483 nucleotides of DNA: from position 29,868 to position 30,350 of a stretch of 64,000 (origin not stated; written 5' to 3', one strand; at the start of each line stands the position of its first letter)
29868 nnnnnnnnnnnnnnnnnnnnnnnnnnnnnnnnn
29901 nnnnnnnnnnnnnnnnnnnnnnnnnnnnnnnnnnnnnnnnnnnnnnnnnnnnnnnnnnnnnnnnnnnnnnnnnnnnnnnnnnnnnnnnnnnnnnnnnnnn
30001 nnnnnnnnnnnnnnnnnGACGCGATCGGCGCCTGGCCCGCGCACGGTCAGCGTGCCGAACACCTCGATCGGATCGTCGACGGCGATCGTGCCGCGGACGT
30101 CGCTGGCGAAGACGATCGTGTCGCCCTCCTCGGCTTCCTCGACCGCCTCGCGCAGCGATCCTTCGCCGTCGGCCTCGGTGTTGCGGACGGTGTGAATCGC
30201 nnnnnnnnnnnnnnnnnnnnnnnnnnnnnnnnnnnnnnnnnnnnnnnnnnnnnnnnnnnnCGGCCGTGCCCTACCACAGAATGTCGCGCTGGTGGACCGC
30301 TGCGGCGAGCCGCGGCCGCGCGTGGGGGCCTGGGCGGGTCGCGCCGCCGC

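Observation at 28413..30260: SurA chaperone fused in-frame to an N-terminal secreted beta-helix (CSLREA / choice-of-anchor-Q-like) domain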

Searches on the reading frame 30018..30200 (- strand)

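Call 45: search_protein_families(library=ncbifam, proteins=[window:30018-30200:-], max_evalue=10)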
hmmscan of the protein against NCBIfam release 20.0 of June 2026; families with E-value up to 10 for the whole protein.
seq(61 aa): 1 family
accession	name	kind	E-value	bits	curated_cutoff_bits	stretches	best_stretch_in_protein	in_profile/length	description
TIGR04247.1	NosD_copper_fam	subfamily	0.23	10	300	1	16-50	1-36/377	nitrous oxide reductase family maturation protein NosD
